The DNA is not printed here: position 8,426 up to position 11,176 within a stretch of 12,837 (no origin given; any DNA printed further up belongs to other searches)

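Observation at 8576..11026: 816-aa nuclease-NTPase fusion in the P4 psu/cos-int defence hotspot: candidate uncharacterised single-gene anti-phage system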

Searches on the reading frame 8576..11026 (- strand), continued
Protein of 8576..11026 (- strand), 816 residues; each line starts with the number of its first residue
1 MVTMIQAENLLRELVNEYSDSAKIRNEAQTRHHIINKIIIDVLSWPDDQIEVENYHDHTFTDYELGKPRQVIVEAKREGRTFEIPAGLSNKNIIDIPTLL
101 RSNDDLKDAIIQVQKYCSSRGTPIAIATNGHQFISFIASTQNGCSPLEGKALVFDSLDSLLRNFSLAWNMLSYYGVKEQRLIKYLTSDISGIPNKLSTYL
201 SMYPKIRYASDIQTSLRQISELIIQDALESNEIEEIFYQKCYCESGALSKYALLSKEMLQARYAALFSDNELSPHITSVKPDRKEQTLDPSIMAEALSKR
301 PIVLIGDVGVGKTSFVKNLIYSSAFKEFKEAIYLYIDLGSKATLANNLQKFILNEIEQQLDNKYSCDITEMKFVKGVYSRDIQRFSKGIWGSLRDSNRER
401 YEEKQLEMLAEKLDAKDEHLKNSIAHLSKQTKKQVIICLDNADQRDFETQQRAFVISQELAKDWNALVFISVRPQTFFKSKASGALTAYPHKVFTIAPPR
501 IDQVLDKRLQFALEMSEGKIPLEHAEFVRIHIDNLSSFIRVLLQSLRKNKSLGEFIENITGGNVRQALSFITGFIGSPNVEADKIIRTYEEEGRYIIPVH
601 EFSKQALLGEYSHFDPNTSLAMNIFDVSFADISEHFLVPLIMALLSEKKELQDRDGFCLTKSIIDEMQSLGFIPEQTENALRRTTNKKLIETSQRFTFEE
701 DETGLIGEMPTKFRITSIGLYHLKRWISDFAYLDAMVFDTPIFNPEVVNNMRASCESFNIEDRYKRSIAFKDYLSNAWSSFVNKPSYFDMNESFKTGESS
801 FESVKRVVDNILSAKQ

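Call 31: fold_search(model_id=the predicted structure, library=pdb)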
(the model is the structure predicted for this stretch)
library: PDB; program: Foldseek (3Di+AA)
matches with E <= 10: 751; with E <= 0.001: 15
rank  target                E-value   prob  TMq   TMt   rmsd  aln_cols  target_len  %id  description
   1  1fnn_A                1.3e-05  1.00  0.21  0.40  15.6       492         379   15  CRYSTAL STRUCTURE OF CDC6P FROM PYROBACULUM AEROPHILUM (released 2000-10-04)
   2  7tji_D                4.6e-05  1.00  0.24  0.38  10.7       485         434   12  S. cerevisiae ORC bound to 84 bp ARS1 DNA and Cdc6 (state 2) with flexible Orc6 N-terminal domain (released 2022-10-05)
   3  7jgr_A                6.3e-05  1.00  0.24  0.41  16.7       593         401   11  Structure of Drosophila ORC bound to DNA (84 bp) and Cdc6 (released 2020-09-09)
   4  4xgc_D                6.9e-05  1.00  0.23  0.39  11.7       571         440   12  Crystal structure of the eukaryotic origin recognition complex (released 2015-04-01)
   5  9gjp_D                7.5e-05  1.00  0.23  0.38  10.8       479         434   10  OCCM maturation intermediate stalled with an Arginine Finger mutation in Mcm5: Conformer 2 (released 2025-03-05)
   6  7tjh_D                7.9e-05  1.00  0.23  0.39  10.6       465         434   11  S. cerevisiae ORC bound to 84 bp ARS1 DNA and Cdc6 (state 1) with flexible Orc6 N-terminal domain (released 2022-10-05)
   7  7tjj_D                8.6e-05  1.00  0.21  0.35  11.0       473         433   11  S. cerevisiae ORC bound to 84 bp ARS1 DNA and Cdc6 (state 1) with docked Orc6 N-terminal domain (released 2022-10-05)
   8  2qby_A                9.9e-05  1.00  0.21  0.39  11.1       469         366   12  Crystal structure of a heterodimer of Cdc6/Orc1 initiators bound to origin DNA (from S. solfataricus) (released 2007-09-11)
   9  8vwa                  1.3e-04  1.00  0.15  0.27  18.8       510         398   11  CryoEM Structure of a FtsH Helical Assembly in the Presence of ATP (released 2025-01-15)
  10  9gjw_D                2.0e-04  1.00  0.22  0.36  10.5       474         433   11  OCCM maturation intermediate stalled with an Arginine Finger mutation in Mcm2 (released 2025-03-05)
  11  7jk6_A                2.0e-04  1.00  0.21  0.37  11.4       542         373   10  Structure of Drosophila ORC in the active conformation (released 2020-09-09)
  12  7jpq_D                3.3e-04  1.00  0.25  0.41  10.1       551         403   11  ORC-O2-5: Human Origin Recognition Complex (ORC) with subunits 2,3,4,5 (released 2020-09-02)
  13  8s0e_D                4.0e-04  1.00  0.20  0.35  11.5       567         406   10  H. sapiens OCCM bound to double stranded DNA (released 2024-10-02)
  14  7jgr_E                6.8e-04  0.99  0.17  0.29  13.4       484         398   13  Structure of Drosophila ORC bound to DNA (84 bp) and Cdc6 (released 2020-09-09)
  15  6wgc_D                7.4e-04  1.00  0.24  0.39  10.4       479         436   12  Atomic model of semi-attached mutant OCCM-DNA complex (ORC-Cdc6-Cdt1-Mcm2-7 with Mcm6 WHD truncation) (released 2020-07-15)
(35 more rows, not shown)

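Call 47: search_solved_structures(query=A1, max_evalue=10)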
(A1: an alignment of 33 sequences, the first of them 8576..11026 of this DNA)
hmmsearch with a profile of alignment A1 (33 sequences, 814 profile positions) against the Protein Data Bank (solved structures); distinct sequences matched with E-value up to 10: 11.
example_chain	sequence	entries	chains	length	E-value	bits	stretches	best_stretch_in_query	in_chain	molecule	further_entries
9ayr_C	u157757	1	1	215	0.011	17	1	295-339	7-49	GTP-binding protein YPT6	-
6hdu_A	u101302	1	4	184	0.12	13.4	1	302-331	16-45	Ras-related protein Rab-38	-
8hkx_S17E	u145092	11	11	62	0.13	13.4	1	375-424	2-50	30S ribosomal protein S17e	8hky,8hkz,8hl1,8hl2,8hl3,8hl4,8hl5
6s5h_A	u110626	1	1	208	0.14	13.3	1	302-331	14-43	Ras-related protein Rab-38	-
6lsy_A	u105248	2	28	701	0.51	11.4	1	275-319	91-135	ATP-dependent Clp protease, ATP-binding subunit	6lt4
5oed_B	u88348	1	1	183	0.63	11.1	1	301-333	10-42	Ras-related protein Rab-32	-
7mqa_NS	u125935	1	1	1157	0.72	10.9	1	272-325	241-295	Probable ATP-dependent RNA helicase DHX37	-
6ff8_A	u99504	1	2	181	0.73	10.9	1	301-331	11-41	Ras-related protein Rab-32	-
5oec_B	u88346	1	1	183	0.79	10.8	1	301-333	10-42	Ras-related protein Rab-32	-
8xtu_A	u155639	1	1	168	0.8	10.8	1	300-326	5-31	Rab5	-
6o16_A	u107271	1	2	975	1.6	9.8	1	286-325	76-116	DEAH (Asp-Glu-Ala-His) box polypeptide 37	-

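Call 56: find_related_loci(query=A1, collection=viral_contigs, flank=8000)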
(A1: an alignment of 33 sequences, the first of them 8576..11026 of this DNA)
Query A1 (816 aa) in viral_contigs; peptide patterns used: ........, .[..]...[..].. (x = any residue, [..] = any of these).
69 stretches matched a pattern; 5 encode a relative of the query (tblastn E <= 1e-3); 5 distinct loci.
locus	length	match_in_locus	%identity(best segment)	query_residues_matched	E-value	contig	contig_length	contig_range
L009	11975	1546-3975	82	1-810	0e+0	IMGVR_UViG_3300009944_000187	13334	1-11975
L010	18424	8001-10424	56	1-808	0e+0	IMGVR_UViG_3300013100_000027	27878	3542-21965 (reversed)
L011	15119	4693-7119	35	2-810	8e-164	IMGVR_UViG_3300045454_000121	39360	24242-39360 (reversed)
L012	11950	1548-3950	41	7-806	0e+0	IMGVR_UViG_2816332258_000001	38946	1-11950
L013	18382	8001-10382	38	6-809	8e-164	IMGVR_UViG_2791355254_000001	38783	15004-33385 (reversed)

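Call 60: search_protein_families(library=pfam, proteins=[L013:35-2800:-, L013:4539-7292:-, L013:3248-3919:-, L013:14173-15381:-, L013:16103-17449:-, L013:13205-13918:-, L012:1-1275:+, L012:7071-8105:-, L012:7894-9387:+, L012:9384-10397:+], max_evalue=0.0001)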
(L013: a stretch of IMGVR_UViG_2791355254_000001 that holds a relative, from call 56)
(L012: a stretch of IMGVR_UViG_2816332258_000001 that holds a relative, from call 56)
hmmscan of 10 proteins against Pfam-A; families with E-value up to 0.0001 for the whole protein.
L013:35-2800:- (921 aa): 1 family
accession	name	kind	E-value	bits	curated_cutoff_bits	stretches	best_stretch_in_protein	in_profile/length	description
PF13550.12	Phage-tail_3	-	2.1e-10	41.2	23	1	317-480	6-162/164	Putative phage tail protein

L013:4539-7292:- (917 aa): 1 family
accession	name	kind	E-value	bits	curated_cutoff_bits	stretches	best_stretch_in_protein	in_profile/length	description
PF20155.4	TMP_3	-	2e-49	168.4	41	1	79-273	1-192/192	Tape measure protein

L013:3248-3919:- (223 aa): 0 families

L013:14173-15381:- (402 aa): 1 family
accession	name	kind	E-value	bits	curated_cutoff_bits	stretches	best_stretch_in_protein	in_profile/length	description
PF05065.19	Phage_capsid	-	1.3e-64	218.8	24.2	1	121-391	2-279/280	Phage capsid family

L013:16103-17449:- (448 aa): 1 family
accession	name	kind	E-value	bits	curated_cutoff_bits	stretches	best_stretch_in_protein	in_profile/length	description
PF04860.17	Phage_portal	-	2e-100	336.6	39.1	1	70-398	2-321/321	Phage portal protein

L013:13205-13918:- (237 aa): 1 family
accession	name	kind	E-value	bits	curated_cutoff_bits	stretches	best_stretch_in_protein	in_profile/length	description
PF05135.19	Phage_connect_1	-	3.7e-10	40.5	21.2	0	55-85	3-33/101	Phage gp6-like head-tail connector protein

L012:1-1275:+ (424 aa): 2 families
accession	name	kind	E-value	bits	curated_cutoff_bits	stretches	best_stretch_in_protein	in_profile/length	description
PF13356.12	Arm-DNA-bind_3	-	1e-09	38.8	27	1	12-88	11-83/83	Arm DNA-binding domain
PF00589.27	Phage_integrase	-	1.7e-09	38.1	27.1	1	220-399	3-170/172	Phage integrase family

L012:7071-8105:- (344 aa): 0 families

L012:7894-9387:+ (497 aa): 4 families
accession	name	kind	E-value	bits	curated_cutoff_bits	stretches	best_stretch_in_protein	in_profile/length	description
PF03796.21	DnaB_C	-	6e-103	344.1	27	1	232-489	1-255/255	DnaB-like helicase C terminal domain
PF00772.26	DnaB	-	1.9e-25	89.3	23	1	56-152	5-102/103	DnaB-like helicase N terminal domain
PF13481.12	AAA_25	-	3.5e-15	56.6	27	1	247-412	29-190/195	AAA domain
PF06745.19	ATPase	-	7.5e-06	25.9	26.6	1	234-378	2-135/231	KaiC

L012:9384-10397:+ (337 aa): 1 family
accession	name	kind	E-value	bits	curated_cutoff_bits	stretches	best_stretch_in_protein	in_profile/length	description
PF13730.12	HTH_36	-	5e-09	36.3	25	1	19-73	2-55/55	Helix-turn-helix domain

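Call 71: search_dna_similar(query=window:8576-11026:-, collection=phages, mode=protein, max_rows=20)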
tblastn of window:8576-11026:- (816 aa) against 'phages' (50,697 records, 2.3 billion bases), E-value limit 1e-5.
No match.

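Call 72: search_dna_similar(query=window:8576-11026:-, collection=plasmids, mode=protein, max_rows=20)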
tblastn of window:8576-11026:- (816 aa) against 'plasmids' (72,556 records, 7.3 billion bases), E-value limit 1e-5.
Records with a match: 31; places in all: 31; records where one place covers at least 80% of the query: 22.
Best place of each record, by identity: <60% 31.
By first word of the organism name: Klebsiella 9; Rhizobium 3; Acinetobacter 2; Phaeobacter 2; Serratia 2; Shewanella 1; Paracoccus 1; Vibrio 1; Chondrinema 1; Rhodobacteraceae 1; and 8 more.
By predicted mobility (MOB-suite, as given by PLSDB): conjugative 14; non-mobilizable 13; mobilizable 4.
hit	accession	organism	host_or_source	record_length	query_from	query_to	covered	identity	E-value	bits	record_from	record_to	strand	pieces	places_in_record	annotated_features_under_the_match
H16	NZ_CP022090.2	Shewanella sp. FDAARGOS_354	Environment,UCC strain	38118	1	808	99%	55.1%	0e+0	923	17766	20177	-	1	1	hypothetical protein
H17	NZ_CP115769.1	Paracoccus sediminicola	cell culture,sediment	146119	11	807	98%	37.7%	1e-170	554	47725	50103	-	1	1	hypothetical protein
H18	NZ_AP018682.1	Vibrio casei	-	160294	266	808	67%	54.9%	0e+0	634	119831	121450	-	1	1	hypothetical protein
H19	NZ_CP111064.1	Chondrinema litorale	Seaweed,red alga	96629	3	774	95%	25.5%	3e-47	190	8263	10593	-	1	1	AAA family ATPase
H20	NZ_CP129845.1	Klebsiella pneumoniae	Homo sapiens,whole organism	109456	26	814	97%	24.4%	5e-43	177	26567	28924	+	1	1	P-loop NTPase fold protein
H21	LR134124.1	Klebsiella aerogenes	not available: to be reported later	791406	26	781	93%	25.5%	8e-43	176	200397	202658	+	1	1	Predicted type IV restriction endonuclease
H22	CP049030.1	Rhodobacteraceae bacterium SC52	Apostichopus japonicus,pure ...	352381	13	789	95%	24.3%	7e-34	148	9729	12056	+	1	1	cold shock domain-containing protein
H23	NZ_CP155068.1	Pantoea sp. BRR-3P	single cell,Elaeagnus umbellata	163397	26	766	91%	25.2%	9e-45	182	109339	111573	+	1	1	hypothetical protein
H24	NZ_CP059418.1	Enterobacter hormaechei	Homo sapiens,sputum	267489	26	752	89%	25.3%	4e-37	158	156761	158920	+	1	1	hypothetical protein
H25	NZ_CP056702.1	Klebsiella grimontii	culture,Freshwater sample from ...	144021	26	752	89%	25.1%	4e-37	159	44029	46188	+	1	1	hypothetical protein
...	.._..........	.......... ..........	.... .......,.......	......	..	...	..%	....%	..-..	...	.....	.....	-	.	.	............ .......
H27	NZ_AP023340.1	Klebsiella pneumoniae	Homo sapiens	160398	26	752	89%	25.1%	4e-37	159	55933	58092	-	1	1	hypothetical protein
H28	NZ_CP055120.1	Klebsiella pneumoniae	Shek Wu Hui WWTPs_100 WWTPs influent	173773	26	752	89%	25.1%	4e-37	159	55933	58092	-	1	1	hypothetical protein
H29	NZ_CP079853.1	Klebsiella pneumoniae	Homo sapiens,feces,feces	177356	26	752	89%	25.1%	4e-37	159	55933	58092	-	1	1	hypothetical protein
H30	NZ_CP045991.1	Klebsiella pneumoniae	Homo sapiens,Culture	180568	26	752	89%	25.1%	4e-37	159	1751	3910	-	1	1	hypothetical protein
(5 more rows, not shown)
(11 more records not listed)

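Call 73: get_annotated_region(hit=H16, flank=8000)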
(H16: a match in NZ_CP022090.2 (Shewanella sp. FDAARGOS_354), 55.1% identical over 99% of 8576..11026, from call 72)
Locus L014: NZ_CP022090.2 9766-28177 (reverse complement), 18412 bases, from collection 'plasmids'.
description: Shewanella sp. FDAARGOS_354 plasmid unnamed1, complete sequence
organism: Shewanella sp. FDAARGOS_354 (NCBI taxid 1930557)
taxonomy: Bacteria; Pseudomonadota; Gammaproteobacteria; Alteromonadales; Shewanellaceae; Shewanella; Shewanella sp. FDAARGOS 354
host: -; source: Environment,UCC strain; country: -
typing (MOB-suite, as given by PLSDB): non-mobilizable; replicon rep_cluster_2172
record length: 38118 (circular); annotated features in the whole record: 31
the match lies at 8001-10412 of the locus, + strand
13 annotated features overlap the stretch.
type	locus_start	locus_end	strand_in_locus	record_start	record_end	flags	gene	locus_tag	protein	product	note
CDS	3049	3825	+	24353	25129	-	-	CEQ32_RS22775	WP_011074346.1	ParA family protein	-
CDS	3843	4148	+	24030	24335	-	-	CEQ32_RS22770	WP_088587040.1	hypothetical protein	-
CDS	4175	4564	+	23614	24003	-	-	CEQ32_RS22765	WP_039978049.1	hypothetical protein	-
CDS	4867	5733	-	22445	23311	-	-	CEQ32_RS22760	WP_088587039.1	RepB family plasmid replication initiator protein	-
CDS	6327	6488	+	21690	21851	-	-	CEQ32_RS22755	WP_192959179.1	hypothetical protein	-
CDS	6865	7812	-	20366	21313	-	-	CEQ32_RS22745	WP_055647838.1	IS30 family transposase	-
CDS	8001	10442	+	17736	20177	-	-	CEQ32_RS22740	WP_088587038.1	hypothetical protein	-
CDS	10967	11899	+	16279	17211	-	-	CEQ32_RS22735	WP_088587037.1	site-specific DNA-methyltransferase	-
CDS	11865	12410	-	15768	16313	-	-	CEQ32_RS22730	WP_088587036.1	restriction endonuclease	-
CDS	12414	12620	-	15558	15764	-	-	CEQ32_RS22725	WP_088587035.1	helix-turn-helix transcriptional regulator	-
CDS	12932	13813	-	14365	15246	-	-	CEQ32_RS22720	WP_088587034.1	RepB family plasmid replication initiator protein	-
CDS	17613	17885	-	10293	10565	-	-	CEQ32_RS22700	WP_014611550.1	hypothetical protein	-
CDS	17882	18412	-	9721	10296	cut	-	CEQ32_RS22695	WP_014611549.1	recombinase family protein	GO:0006310 - DNA recombination [Evidence IEA]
